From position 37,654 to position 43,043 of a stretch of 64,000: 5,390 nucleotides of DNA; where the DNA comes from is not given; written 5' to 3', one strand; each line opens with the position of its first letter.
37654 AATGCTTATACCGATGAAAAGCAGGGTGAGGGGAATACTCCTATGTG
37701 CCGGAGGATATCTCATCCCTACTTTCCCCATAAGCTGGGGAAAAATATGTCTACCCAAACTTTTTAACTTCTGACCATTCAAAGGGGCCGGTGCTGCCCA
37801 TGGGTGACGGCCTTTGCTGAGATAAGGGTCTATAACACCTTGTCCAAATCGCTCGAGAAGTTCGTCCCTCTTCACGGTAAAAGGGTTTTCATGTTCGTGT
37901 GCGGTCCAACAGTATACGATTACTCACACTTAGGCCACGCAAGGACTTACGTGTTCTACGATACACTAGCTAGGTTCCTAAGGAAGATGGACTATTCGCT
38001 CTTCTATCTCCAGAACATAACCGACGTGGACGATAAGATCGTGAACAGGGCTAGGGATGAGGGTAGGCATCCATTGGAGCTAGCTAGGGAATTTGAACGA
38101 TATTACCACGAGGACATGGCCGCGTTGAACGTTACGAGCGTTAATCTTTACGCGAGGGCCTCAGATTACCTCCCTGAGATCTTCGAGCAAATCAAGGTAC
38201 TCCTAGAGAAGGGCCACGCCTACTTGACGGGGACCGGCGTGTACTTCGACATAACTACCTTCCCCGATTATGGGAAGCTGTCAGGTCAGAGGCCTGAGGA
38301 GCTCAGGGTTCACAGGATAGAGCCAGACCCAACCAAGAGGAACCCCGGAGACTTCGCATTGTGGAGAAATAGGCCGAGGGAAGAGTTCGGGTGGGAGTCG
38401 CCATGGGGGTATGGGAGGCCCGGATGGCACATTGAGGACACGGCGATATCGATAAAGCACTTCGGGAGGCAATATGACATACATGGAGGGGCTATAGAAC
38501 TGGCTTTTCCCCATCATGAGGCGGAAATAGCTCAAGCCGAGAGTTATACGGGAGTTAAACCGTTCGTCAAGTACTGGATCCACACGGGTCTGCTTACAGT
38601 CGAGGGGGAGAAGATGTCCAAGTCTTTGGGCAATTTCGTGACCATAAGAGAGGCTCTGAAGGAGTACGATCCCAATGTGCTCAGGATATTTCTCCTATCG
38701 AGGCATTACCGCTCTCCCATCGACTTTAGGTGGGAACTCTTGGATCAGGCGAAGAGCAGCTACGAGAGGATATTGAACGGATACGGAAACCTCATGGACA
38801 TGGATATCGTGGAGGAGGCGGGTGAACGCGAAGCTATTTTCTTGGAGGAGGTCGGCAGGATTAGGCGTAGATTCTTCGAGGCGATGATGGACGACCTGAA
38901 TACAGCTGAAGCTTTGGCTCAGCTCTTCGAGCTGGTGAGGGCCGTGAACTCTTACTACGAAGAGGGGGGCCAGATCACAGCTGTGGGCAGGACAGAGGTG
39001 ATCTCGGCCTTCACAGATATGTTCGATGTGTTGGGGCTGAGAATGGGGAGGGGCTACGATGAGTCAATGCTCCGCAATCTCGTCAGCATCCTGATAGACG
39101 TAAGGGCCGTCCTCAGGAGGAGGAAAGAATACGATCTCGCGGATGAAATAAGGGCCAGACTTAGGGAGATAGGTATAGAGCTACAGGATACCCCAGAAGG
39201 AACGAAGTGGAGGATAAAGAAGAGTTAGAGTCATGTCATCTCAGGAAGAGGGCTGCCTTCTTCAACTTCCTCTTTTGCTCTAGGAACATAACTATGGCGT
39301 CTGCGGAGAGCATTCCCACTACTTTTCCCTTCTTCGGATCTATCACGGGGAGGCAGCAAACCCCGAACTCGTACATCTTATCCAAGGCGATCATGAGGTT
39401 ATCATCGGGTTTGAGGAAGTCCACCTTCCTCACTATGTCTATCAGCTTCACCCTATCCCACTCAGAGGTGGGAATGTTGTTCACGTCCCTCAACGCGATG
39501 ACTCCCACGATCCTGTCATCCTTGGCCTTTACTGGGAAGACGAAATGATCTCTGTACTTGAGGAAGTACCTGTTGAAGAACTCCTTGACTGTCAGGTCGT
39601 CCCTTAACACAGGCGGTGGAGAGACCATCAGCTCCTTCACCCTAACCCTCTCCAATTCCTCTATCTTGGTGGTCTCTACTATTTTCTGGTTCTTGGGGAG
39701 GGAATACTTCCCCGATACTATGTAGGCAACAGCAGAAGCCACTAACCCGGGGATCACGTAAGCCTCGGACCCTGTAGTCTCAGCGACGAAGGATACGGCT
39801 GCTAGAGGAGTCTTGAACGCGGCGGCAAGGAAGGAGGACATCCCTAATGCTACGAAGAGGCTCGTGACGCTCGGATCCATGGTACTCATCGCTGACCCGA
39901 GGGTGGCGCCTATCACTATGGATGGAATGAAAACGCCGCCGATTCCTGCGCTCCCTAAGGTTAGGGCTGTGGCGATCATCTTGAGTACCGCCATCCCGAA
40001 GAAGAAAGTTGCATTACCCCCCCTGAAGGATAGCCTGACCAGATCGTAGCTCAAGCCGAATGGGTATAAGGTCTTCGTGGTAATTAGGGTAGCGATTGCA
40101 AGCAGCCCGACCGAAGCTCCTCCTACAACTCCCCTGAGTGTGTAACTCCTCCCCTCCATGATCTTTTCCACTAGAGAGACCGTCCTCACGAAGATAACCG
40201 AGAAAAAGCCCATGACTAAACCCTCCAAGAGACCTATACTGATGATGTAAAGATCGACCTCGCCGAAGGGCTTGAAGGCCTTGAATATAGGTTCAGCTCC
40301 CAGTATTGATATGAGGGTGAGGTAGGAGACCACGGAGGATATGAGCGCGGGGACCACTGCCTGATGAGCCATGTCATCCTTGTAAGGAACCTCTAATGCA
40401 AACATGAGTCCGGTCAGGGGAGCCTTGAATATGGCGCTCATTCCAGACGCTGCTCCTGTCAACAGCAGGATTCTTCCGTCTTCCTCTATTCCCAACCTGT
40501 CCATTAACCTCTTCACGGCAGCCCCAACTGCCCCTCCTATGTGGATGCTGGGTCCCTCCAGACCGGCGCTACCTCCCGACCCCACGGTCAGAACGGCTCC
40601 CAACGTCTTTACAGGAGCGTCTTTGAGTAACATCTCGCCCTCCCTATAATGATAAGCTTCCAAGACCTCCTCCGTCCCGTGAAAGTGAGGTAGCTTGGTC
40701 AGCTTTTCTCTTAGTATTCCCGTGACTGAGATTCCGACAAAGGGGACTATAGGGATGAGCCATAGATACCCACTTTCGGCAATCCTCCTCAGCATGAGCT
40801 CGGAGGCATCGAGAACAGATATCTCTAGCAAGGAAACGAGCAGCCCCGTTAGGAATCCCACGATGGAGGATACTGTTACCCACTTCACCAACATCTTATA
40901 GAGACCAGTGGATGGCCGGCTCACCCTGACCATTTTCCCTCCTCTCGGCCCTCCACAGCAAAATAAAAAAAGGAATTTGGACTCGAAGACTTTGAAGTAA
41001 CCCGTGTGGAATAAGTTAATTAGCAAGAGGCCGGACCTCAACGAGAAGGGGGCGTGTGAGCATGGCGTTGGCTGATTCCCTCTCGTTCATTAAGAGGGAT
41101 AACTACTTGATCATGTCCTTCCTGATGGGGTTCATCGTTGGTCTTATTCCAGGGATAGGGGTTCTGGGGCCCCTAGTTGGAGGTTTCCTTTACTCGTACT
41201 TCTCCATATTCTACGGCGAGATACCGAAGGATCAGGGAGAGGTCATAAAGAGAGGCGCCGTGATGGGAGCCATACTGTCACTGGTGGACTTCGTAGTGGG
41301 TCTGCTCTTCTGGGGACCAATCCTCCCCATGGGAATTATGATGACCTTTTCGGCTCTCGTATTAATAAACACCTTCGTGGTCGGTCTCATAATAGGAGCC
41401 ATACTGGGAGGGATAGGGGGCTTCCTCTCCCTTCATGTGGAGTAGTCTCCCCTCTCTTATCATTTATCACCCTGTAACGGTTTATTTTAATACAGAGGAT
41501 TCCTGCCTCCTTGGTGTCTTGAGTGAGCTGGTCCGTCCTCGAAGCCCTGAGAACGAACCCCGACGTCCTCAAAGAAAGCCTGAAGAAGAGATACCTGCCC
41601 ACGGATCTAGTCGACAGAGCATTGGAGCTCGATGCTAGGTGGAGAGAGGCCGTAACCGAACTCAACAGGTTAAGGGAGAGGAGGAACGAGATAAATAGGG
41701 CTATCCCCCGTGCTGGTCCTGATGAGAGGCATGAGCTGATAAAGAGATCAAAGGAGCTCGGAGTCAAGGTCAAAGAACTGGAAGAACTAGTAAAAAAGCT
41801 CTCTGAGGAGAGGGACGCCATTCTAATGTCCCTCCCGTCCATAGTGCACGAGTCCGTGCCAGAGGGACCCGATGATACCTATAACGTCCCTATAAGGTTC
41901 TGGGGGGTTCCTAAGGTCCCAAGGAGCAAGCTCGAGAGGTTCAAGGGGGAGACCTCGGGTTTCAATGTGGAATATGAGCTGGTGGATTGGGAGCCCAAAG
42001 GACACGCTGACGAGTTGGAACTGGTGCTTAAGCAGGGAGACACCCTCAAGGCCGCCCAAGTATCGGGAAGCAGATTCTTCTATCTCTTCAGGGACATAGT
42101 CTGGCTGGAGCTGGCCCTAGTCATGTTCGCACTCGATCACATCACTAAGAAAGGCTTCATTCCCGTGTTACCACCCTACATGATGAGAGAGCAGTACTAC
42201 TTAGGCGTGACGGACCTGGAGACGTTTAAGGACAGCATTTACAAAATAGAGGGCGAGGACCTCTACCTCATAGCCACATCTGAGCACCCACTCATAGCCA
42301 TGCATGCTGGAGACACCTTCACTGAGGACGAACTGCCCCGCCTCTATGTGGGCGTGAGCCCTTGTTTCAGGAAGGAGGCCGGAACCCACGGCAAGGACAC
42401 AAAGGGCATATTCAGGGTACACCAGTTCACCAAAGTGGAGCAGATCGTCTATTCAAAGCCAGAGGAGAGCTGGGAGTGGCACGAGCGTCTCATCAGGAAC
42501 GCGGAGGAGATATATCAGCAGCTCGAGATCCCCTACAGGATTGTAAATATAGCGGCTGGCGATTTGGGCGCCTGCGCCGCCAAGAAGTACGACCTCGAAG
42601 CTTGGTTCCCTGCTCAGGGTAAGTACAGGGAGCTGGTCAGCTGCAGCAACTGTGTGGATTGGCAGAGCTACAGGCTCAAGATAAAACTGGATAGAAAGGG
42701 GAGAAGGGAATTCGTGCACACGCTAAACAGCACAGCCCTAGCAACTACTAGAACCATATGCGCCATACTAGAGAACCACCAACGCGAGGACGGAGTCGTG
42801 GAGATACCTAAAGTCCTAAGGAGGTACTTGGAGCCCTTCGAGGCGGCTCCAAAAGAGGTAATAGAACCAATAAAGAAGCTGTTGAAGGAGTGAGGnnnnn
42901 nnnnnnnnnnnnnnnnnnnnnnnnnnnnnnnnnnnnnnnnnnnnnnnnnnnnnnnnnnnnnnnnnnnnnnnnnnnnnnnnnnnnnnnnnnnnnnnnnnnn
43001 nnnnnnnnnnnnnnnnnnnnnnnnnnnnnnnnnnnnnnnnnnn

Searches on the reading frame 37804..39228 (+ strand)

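Call 17: search_protein_families(library=pfam, proteins=[window:37804-39228:+], max_evalue=0.00001)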
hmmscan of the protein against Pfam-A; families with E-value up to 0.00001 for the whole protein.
window:37804-39228:+ (474 aa): 4 families
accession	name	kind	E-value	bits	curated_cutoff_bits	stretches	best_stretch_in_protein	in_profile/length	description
PF01406.26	tRNA-synt_1e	-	7.4e-113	377.3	27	1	20-317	2-300/301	tRNA synthetases class I (C) catalytic domain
PF09334.17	tRNA-synt_1g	-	2.8e-17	63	20.1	2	259-331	316-387/391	tRNA synthetases class I (M)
PF09190.17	DALR_2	-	8.3e-13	49.1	22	1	356-412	1-55/57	DALR domain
PF00133.28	tRNA-synt_1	-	1.7e-06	27.5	22.7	0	245-304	350-409/414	tRNA synthetases class I (I, L, M and V)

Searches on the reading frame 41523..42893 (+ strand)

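Call 17: search_protein_families(library=pfam, proteins=[window:41523-42893:+], max_evalue=0.00001)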
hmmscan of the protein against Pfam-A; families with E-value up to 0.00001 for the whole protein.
window:41523-42893:+ (456 aa): 2 families
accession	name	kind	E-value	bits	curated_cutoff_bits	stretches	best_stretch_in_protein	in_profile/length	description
PF00587.30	tRNA-synt_2b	-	4e-41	141.5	29.3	1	243-419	7-179/179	tRNA synthetase class II core domain (G, H, P, S and T)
PF02403.27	Seryl_tRNA_N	-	6.3e-20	71.9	28.2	1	7-107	5-107/108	Seryl-tRNA synthetase N-terminal domain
